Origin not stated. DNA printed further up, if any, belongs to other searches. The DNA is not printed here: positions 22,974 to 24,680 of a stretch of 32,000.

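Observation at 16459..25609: Nine-gene coupled operon mixing an LsrB-type sugar importer with CoA-transferase, MaoC hydratase, a GatC/GatA-like amidase pair and an Ldh_2 oxidoreductase, matching no described pathway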

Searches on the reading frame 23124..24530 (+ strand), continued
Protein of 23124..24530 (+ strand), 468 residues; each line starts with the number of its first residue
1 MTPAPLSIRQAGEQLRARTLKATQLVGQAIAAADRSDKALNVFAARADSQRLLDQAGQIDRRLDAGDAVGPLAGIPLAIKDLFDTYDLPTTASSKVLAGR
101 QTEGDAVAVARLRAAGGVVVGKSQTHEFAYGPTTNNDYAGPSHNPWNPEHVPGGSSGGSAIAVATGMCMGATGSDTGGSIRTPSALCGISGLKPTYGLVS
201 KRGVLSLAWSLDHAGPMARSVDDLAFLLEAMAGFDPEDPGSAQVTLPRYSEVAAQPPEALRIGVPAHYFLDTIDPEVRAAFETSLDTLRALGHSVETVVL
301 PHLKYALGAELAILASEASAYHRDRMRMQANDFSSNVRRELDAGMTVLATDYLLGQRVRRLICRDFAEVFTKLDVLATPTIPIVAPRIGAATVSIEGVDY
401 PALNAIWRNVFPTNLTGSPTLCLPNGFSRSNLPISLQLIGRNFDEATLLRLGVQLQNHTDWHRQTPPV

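Call 27: find_related_loci(query=A2, collection=genome_contigs, flank=10000)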
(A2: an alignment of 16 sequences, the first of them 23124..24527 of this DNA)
Query A2 (468 aa) in genome_contigs; peptide patterns used: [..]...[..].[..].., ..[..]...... (x = any residue, [..] = any of these).
599 stretches matched a pattern (row limit reached: there are more); 584 encode a relative of the query (tblastn E <= 1e-3); the best 80 are kept; 80 distinct loci.
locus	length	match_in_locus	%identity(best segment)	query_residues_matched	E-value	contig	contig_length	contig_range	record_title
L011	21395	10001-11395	72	4-468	0e+0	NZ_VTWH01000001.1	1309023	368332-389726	Aureimonas fodinaquatilis strain CAU 1482 CAU1482_1, whole genome shotgun sequence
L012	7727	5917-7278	47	13-468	1e-109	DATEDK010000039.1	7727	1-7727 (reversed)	MAG TPA_asm: Kiloniellales bacterium isolate SMAG_U8705 k141_735580, whole genome shotgun sequence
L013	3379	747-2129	42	6-467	5e-111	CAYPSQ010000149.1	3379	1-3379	MAG TPA_asm: uncultured Rhizobiaceae bacterium isolate SRP092796_co5_268 genome assembly, contig: NODE_78159_length_3379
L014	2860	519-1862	43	18-466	1e-111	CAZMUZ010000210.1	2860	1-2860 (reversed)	MAG TPA_asm: uncultured Rhodospirillaceae bacterium isolate binchicken_co199_93 genome assembly, contig: NODE_29638_leng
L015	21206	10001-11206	45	66-467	9e-103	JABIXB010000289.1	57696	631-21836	MAG: Rhodospirillaceae bacterium isolate SI073_bin108 k141_2814767, whole genome shotgun sequence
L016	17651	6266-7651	41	6-468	3e-101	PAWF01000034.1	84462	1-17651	MAG: Gammaproteobacteria bacterium isolate SAT1367 130088, whole genome shotgun sequence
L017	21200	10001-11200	47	63-462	1e-100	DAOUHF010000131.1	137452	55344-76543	MAG TPA_asm: Dehalococcoidia bacterium isolate S1_43 k129_1723156, whole genome shotgun sequence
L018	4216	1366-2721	44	7-468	1e-101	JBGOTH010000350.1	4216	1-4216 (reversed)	MAG: Candidatus Methylomirabilia bacterium isolate OBJ_0618_7090110_167 k141_377032_length_4216_cov_33.5502, whole genom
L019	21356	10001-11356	44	7-468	4e-98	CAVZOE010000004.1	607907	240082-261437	MAG: uncultured Candidatus Rokubacteria bacterium isolate MFD06298.bin.2.71 genome assembly, contig: contig_21877, whole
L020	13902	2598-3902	45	30-467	9e-98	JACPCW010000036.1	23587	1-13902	MAG: Candidatus Rokuibacteriota bacterium isolate NC_groundwater_293_Ag_S-0.65um_70_13 S6_GD2017_2_S65_scaffold_1252, wh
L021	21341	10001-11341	41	14-466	4e-97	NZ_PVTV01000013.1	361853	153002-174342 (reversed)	Jezberella montanilacus strain MWH-P2sevCIIIb Ga0121177_103, whole genome shotgun sequence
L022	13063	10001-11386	42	6-468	1e-96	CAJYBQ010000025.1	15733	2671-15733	MAG TPA_asm: uncultured Alphaproteobacteria bacterium isolate SRR5242446_bin.3_MetaBAT_v2.12.1_MAG genome assembly, cont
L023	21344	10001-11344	42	20-466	3e-95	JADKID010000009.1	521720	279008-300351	MAG: Bryobacterales bacterium isolate Skiv_18-Q3-R9-52_BATAC.396 tig00003208-10-5214800, whole genome shotgun sequence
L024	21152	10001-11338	41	15-467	2e-95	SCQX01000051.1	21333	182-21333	MAG: Candidimonas sp. isolate FW021_bin.4 FW021_bin.4-10989, whole genome shotgun sequence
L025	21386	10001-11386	41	1-468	2e-93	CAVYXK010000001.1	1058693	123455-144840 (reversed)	MAG: uncultured proteobacterium isolate MFD01248.bin.1.85 genome assembly, contig: contig_10152, whole genome shotgun se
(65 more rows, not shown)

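Call 41: search_dna_similar(query=window:23124-24527:+, collection=plasmids, mode=protein, max_rows=15, max_evalue=1e-60)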
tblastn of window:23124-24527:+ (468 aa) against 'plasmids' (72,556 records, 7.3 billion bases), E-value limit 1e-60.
Records with a match: 51; places in all: 53; records where one place covers at least 80% of the query: 51.
Best place of each record, by identity: <60% 51.
By first word of the organism name: Streptomyces 10; Rhodococcus 5; Mesorhizobium 5; Aminobacter 4; Rhizobium 4; Agrobacterium 3; Variovorax 2; Streptantibioticus 2; Planktothrix 2; Shinella 2; and 12 more.
By predicted mobility (MOB-suite, as given by PLSDB): non-mobilizable 30; conjugative 12; mobilizable 9.
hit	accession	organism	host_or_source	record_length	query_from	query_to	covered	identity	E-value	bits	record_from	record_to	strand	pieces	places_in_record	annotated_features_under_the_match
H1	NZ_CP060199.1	Aminobacter sp. MDW-2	cell culture,soil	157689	5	466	99%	58.2%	2e-152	486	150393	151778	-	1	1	amidase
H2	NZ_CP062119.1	Aminobacter sp. SR38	bacterial pure culture,soil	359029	40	466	91%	44.6%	5e-85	292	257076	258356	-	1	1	amidase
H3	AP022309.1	Burkholderia sp. SFA1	-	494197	4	466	99%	41.1%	8e-82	283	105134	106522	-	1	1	amidase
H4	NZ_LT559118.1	Nonomuraea gerenzanensis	-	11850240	5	466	99%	40.8%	8e-73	257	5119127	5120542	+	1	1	none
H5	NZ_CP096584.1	Rhodococcus pyridinivorans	cell culture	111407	6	466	99%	40.6%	3e-77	270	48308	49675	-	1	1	amidase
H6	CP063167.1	Variovorax paradoxus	-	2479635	8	466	98%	40.7%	2e-67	241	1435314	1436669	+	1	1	amidase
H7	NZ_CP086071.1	Rhodococcus pyridinivorans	whole organism,soil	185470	6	461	97%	40.8%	4e-85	292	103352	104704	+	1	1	amidase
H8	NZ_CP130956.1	Rhodococcus opacus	cell culture,Sod-podzolic soil ...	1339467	6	466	99%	40.3%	2e-83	288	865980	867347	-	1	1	none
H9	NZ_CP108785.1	Embleya sp. NBC_00888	-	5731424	1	452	97%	41.1%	4e-76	266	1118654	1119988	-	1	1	none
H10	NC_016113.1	Streptantibioticus cattleyicolor NRRL 8057 = DSM 46488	-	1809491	1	452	97%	41.1%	4e-70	249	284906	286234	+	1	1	none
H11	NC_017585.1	Streptantibioticus cattleyicolor NRRL 8057 = DSM 46488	-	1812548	1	452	97%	41.1%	4e-70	249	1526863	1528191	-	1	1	none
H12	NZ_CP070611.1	Rhodococcus koreensis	cell culture,rhizosphere of apple ...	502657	1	468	100%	39.6%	3e-75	264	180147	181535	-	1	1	amidase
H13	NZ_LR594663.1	Variovorax sp. RA8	Riverbed sediment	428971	6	457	97%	40.2%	4e-69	246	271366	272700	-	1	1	amidase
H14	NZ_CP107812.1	Streptomyces sp. NBC_00539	-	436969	1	452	97%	40.0%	2e-73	258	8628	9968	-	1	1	amidase | hypothetical protein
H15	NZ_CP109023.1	Streptomyces sp. NBC_00667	-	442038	1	452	97%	40.0%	2e-73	258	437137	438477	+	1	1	amidase | hypothetical protein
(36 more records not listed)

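Call 91: search_protein_families(library=pfam, alignment_id=A5, max_evalue=0.00001)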
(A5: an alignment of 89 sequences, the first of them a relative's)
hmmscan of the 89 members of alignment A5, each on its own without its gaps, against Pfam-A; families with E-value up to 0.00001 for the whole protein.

A. member 1, L015:3417-4688:- (424 aa): 3 families
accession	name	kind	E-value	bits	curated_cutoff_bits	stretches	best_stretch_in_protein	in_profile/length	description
PF00005.33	ABC_tran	-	4.4e-26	92.6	25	1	127-286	1-137/137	ABC transporter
PF08352.17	oligo_HPY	-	3.4e-12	47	27.1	1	337-400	1-65/65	Oligopeptide/dipeptide transporter, C-terminal region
PF13191.12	AAA_16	-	3.2e-06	28.2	32.6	1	133-313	18-166/167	AAA ATPase domain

B. families by the number of members that match (of 89 scanned): 133 families (the first 25 are shown)
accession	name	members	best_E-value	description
PF00005.33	ABC_tran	4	4.1e-29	ABC transporter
PF03976.20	PPK2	2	6.5e-86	Polyphosphate kinase 2 (PPK2)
PF01266.30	DAO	2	3.3e-70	FAD dependent oxidoreductase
PF00296.26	Bac_luciferase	2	1.2e-64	Luciferase-like monooxygenase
PF00378.25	ECH_1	2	2.4e-53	Enoyl-CoA hydratase/isomerase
PF02653.21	BPD_transp_2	2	6.4e-33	Branched-chain amino acid transport system / permease component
PF16113.10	ECH_2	2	8.7e-30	Enoyl-CoA hydratase/isomerase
PF00528.27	BPD_transp_1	2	1.4e-28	Binding-protein-dependent transport system inner membrane component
PF01584.24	CheW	2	8.9e-25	CheW-like domain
PF00702.32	Hydrolase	2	7.2e-23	haloacid dehalogenase-like hydrolase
PF00482.28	T2SSF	2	4.3e-21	Type II secretion system (T2SS), protein F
PF13304.12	AAA_21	2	2.2e-08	AAA domain, putative AbiEii toxin, Type IV TA system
PF03030.21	H_PPase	1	3.4e-265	Inorganic H+ pyrophosphatase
PF14403.11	CP_ATPgrasp_2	1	5.5e-142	Circularly permuted ATP-grasp type 2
PF04174.18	CP_ATPgrasp_1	1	2.1e-132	A circularly permuted ATPgrasp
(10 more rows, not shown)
